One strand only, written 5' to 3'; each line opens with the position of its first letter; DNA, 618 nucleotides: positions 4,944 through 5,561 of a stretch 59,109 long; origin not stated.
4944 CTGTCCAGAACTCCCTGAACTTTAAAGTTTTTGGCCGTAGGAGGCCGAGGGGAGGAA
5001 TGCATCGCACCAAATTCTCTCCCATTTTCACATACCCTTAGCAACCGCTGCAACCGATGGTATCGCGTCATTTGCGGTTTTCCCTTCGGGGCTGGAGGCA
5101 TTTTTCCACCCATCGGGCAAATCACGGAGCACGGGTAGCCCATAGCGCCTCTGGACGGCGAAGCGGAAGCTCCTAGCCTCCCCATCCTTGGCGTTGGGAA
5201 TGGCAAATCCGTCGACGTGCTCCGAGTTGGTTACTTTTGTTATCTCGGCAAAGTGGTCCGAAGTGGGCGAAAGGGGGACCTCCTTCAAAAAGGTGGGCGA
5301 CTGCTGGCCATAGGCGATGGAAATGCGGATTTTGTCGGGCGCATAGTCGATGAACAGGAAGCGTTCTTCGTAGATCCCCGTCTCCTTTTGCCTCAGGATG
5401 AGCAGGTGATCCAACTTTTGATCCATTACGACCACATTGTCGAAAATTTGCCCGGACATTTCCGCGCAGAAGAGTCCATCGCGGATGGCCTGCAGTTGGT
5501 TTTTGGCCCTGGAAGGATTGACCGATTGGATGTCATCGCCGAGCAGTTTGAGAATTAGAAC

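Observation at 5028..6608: Orphan YopN/CopN (SctW)-like type III secretion gatekeeper homologue with a ~190-aa disordered N-terminal extension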

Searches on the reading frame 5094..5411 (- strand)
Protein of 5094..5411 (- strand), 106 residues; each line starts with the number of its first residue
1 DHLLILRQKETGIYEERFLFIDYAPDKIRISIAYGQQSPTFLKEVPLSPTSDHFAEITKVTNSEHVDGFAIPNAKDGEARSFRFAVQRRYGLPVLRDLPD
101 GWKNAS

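Call 60: search_solved_structures(query=A6, max_evalue=10, show_alignments=2)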
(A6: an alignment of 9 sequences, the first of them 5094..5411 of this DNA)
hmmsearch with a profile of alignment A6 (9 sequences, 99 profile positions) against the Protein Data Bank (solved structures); distinct sequences matched with E-value up to 10: 2.
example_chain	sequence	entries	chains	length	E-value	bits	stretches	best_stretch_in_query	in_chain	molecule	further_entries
4azw_A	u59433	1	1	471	1.6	11.9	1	12-54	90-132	WBDD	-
4uw0_A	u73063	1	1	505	1.7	11.8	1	12-54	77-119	WBDD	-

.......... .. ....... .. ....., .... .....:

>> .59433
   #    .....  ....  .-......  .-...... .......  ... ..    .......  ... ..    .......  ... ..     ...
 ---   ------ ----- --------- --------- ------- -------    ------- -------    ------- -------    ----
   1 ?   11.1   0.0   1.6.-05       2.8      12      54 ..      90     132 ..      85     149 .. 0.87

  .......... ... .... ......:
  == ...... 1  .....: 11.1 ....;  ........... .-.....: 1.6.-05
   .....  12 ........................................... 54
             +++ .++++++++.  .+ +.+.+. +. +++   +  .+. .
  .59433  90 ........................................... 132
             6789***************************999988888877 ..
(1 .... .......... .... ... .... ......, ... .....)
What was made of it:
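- Tried and rejected: The C-domain profile against PDB sequences gave nothing (call 60).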

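Call 65: predict_structure(alignment_id=A6)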
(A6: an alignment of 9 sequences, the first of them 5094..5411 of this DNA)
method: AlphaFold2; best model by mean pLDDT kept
length: 106 residues; sequences in the alignment: 9
mean_pLDDT: 90.2   pTM: 0.79
mean pLDDT of the five models: 90.2, 88.3, 87.1, 84.1, 83.9
residues with pLDDT >= 90: 77; 70-90: 25; 50-70: 3; < 50: 1
segments of 3 or more residues with pLDDT < 50: none
pLDDT, mean of each block of 10 residues (from residue 1): 87 92 95 91 91 93 94 93 95 89 59
secondary structure, 60 per line:
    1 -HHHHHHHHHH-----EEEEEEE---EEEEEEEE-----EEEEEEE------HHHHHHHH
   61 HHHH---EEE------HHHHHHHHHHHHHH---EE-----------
elements in order: H2-11 E17-23 E27-34 E40-46 H53-64 E68-70 H77-90
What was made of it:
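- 5118..5372 (-): Residues 413-497: C-terminal β-β-β-α-β-α domain with an RNase H-like (YqgF/RuvX-like) fold and a conserved RYG(L)P motif. It occupies the position of the TyeA / third X-bundle. AF2 pLDDT 90, pTM 0.79 (call 65).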

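Call 69: fold_search(model_id=the predicted structure, library=pdb)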
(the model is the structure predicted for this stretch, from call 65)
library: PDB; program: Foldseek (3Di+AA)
matches with E <= 10: 1681; with E <= 0.001: 12
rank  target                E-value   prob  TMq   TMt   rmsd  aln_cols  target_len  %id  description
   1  1nmn_B                1.8e-05  1.00  0.60  0.55   5.9       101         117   16  Structure of yqgF from Escherichia coli, a hypothetical protein (released 2004-03-02)
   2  7ess_A                7.4e-05  1.00  0.64  0.47   2.8        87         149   17  Structure-guided studies of the Holliday junction resolvase RuvX provide novel insights into ATP-stimulated cleavage o (released 2021-05-26)
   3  1nu0_A                8.5e-05  1.00  0.62  0.51   7.5       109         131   13  Structure of the double mutant (L6M; F134M, SeMet form) of yqgF from Escherichia coli, a hypothetical protein (released 2004-03-02)
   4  7ess_B                1.1e-04  1.00  0.64  0.46   2.9        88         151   17  Structure-guided studies of the Holliday junction resolvase RuvX provide novel insights into ATP-stimulated cleavage o (released 2021-05-26)
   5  1vhx_A                1.4e-04  1.00  0.62  0.48   3.3        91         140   11  Crystal structure of Putative Holliday junction resolvase (released 2003-12-30)
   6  1nmn_A                1.4e-04  1.00  0.60  0.54   6.1       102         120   16  Structure of yqgF from Escherichia coli, a hypothetical protein (released 2004-03-02)
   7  3oby_A                2.8e-04  1.00  0.53  0.21   6.4       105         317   13  Crystal structure of Archaeoglobus fulgidus Pelota reveals inter-domain structural plasticity (released 2010-09-01)
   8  2qi2                  3.9e-04  1.00  0.53  0.22   6.5       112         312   13  Crystal structure of the Thermoplasma acidophilum Pelota protein (released 2007-10-09)
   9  1nu0_B                4.2e-04  1.00  0.59  0.52   6.6       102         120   17  Structure of the double mutant (L6M; F134M, SeMet form) of yqgF from Escherichia coli, a hypothetical protein (released 2004-03-02)
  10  3wxm_B                7.2e-04  1.00  0.48  0.16   6.1        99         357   13  Crystal structure of archaeal Pelota and GTP-bound EF1 alpha complex (released 2014-09-03)
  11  3hrg                  9.3e-04  1.00  0.53  0.25   7.8        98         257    8  Crystal structure of Bacteroides thetaiotaomicron BT_3980, protein with actin-like ATPase fold and unknown function (NP_ (released 2009-06-23)
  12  3oby_B                1.0e-03  1.00  0.53  0.21   6.6       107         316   12  Crystal structure of Archaeoglobus fulgidus Pelota reveals inter-domain structural plasticity (released 2010-09-01)
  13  7w89                  1.3e-03  1.00  0.54  0.48   3.9        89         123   16  The structure of Deinococcus radiodurans Yqgf (released 2022-08-17)
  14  8a22_Bk               1.5e-03  0.99  0.47  0.44   7.2       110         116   12  Structure of the mitochondrial ribosome from Polytomella magna (released 2022-11-16)
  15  3wxm_F                1.6e-03  1.00  0.49  0.17   5.2        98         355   12  Crystal structure of archaeal Pelota and GTP-bound EF1 alpha complex (released 2014-09-03)
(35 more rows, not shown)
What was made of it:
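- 5118..5372 (-): Foldseek: YqgF 1.8e-5, RuvX TMq 0.64 at 2.8 Å (call 69).
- On YqgF/RuvX (RNase H-like nucleases): Foldseek: 1nmn_B E 1.8e-5; 7ess_A TMq 0.64, rmsd 2.8 Å (call 69), on a model with pLDDT 90 (call 65).
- Closest known: YqgF/RuvX and other RNase H-like fold domains. Same: The C-terminal domain has a β-β-β-α-β-α topology, with TMq 0.60-0.64 and 2.8 Å rmsd over 87 columns (call 69).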
